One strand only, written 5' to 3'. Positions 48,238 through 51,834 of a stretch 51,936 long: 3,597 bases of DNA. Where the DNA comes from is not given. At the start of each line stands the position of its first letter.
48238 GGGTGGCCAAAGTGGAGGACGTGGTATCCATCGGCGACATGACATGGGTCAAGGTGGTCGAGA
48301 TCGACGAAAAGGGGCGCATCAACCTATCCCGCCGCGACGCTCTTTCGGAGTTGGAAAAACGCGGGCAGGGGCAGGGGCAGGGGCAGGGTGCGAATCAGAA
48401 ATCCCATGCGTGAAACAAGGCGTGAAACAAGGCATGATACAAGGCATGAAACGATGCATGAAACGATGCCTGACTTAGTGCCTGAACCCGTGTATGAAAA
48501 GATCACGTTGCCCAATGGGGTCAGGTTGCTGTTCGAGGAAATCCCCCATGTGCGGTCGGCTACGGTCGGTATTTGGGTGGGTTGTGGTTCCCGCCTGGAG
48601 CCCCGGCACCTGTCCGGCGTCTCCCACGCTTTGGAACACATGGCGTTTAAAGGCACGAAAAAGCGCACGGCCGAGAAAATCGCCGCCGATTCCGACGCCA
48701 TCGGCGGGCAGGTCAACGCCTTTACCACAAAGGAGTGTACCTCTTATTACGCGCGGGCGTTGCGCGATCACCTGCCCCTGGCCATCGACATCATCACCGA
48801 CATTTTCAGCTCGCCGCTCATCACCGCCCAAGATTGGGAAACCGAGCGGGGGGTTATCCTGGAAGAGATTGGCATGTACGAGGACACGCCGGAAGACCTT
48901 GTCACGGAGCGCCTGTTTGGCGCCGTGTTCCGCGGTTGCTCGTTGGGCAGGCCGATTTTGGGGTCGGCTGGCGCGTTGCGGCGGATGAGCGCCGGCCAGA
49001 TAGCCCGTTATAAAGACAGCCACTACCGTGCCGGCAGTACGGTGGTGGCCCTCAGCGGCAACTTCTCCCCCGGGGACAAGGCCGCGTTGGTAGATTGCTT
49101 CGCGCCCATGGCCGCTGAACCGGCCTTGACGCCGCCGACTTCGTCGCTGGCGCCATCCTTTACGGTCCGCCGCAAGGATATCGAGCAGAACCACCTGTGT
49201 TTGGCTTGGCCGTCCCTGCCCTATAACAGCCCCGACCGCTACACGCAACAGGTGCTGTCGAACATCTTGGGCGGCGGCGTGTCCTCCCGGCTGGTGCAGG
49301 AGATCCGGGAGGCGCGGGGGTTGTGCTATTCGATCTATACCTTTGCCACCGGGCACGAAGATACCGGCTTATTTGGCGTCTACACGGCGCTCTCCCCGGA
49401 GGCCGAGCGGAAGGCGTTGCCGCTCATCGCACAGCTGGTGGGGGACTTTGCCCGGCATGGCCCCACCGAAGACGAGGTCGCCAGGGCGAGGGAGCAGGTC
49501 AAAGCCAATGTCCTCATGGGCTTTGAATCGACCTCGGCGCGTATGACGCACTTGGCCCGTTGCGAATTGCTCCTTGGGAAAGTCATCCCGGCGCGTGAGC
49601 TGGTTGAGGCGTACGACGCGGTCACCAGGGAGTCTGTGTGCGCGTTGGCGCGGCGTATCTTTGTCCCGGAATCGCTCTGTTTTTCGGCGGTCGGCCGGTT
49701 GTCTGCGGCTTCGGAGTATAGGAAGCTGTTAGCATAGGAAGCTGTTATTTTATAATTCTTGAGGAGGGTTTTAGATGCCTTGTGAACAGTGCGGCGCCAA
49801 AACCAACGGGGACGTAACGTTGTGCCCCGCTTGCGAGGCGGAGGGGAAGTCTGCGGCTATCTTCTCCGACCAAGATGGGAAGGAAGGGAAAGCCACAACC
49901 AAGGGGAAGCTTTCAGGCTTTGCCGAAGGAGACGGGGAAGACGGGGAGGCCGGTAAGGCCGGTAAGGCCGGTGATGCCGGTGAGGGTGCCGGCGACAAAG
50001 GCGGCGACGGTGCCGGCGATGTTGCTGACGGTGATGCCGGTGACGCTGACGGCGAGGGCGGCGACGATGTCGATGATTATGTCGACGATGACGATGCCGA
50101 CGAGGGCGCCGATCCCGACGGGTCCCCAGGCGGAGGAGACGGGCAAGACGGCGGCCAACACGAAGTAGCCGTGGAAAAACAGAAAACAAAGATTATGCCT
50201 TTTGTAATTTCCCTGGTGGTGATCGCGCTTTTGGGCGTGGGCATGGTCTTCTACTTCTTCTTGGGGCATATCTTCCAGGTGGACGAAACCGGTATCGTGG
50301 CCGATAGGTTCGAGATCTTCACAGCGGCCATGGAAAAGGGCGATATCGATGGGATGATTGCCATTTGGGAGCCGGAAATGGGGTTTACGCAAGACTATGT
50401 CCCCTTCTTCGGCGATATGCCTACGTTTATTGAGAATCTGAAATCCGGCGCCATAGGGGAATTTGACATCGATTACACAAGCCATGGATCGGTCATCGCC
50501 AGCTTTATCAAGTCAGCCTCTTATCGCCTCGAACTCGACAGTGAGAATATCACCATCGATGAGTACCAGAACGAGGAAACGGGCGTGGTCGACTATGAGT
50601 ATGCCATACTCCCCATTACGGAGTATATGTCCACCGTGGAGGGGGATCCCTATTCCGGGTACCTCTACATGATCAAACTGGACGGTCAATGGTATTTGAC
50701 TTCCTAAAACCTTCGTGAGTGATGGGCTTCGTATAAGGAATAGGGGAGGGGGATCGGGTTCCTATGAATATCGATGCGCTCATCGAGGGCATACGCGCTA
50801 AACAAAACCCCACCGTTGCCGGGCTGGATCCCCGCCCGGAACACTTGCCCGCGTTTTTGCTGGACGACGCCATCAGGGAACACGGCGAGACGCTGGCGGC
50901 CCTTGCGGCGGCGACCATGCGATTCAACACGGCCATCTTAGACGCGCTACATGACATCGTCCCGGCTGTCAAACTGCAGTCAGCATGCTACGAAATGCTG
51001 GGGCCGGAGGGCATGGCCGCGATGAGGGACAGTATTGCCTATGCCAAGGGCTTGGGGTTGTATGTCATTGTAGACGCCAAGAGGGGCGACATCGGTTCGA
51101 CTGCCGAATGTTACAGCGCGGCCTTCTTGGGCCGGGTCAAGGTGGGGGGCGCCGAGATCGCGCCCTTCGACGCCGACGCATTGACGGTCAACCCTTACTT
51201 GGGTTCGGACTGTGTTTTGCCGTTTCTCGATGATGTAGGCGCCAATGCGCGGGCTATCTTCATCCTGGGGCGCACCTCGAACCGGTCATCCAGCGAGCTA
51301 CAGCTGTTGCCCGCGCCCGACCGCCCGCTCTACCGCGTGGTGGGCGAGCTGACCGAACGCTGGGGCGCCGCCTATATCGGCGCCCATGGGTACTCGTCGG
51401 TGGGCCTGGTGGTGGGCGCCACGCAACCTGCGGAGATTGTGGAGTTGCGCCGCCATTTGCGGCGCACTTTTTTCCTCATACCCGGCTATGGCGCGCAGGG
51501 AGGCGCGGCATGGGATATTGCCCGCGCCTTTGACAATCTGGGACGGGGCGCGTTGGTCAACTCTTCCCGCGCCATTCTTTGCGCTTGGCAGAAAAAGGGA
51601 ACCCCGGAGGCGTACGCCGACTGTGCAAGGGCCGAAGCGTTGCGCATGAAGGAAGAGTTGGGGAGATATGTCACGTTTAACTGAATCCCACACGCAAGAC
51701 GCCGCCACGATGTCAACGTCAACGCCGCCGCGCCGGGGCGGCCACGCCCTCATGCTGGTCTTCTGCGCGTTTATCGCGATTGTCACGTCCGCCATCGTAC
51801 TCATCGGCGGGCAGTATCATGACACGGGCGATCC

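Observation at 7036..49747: Recurrent duplication of the last 12-18 nt of genes, stop codon included, immediately downstream, with 0-175 nt of filler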

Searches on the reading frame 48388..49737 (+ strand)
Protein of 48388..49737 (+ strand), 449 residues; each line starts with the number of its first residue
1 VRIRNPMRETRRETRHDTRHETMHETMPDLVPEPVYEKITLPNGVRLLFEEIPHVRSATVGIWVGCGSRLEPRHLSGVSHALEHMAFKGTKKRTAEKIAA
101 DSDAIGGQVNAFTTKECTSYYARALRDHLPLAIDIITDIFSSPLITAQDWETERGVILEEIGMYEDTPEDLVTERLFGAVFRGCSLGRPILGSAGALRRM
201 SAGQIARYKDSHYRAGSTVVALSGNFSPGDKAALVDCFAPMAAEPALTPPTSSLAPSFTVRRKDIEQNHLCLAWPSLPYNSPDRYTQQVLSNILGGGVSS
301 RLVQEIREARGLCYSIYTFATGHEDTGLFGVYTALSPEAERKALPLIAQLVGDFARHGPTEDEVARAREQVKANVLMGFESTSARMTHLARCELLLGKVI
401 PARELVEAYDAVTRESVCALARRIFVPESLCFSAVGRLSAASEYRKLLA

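Call 11: search_protein_families(library=pfam, proteins=[window:48388-49737:+])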
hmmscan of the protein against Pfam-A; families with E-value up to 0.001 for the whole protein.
window:48388-49737:+ (449 aa): 2 families
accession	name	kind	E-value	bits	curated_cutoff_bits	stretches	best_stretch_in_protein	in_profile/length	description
PF00675.25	Peptidase_M16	-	1.4e-39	135.8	22.3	1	48-192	3-147/149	Insulinase (Peptidase family M16)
PF05193.26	Peptidase_M16_C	-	5.4e-32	111.6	23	1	200-370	2-180/181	Peptidase M16 inactive domain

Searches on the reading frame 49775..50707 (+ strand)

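Call 11: search_protein_families(library=pfam, proteins=[window:49775-50707:+])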
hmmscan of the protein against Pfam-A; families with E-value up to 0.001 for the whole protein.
window:49775-50707:+ (310 aa): 0 families

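Call 65: search_protein_families(library=pfam, max_evalue=0.5, proteins=[window:49775-50707:+])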
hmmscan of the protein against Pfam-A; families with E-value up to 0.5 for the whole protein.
window:49775-50707:+ (310 aa): 2 families
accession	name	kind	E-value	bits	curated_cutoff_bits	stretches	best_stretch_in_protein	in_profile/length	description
PF12773.13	DZR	-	0.1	13.2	27.3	1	3-28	15-38/45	Double zinc ribbon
PF14534.12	DUF4440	-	0.14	13.1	25.2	1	177-236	3-61/107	Domain of unknown function (DUF4440)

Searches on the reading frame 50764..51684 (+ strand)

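Call 56: search_protein_families(library=pfam, proteins=[window:50764-51684:+])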
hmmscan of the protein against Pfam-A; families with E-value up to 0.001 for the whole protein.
window:50764-51684:+ (306 aa): 1 family
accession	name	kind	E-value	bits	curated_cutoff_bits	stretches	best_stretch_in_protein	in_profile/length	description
PF00215.30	OMPdecase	-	1.4e-16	61.5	27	1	55-275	15-212/221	Orotidine 5'-phosphate decarboxylase / HUMPS family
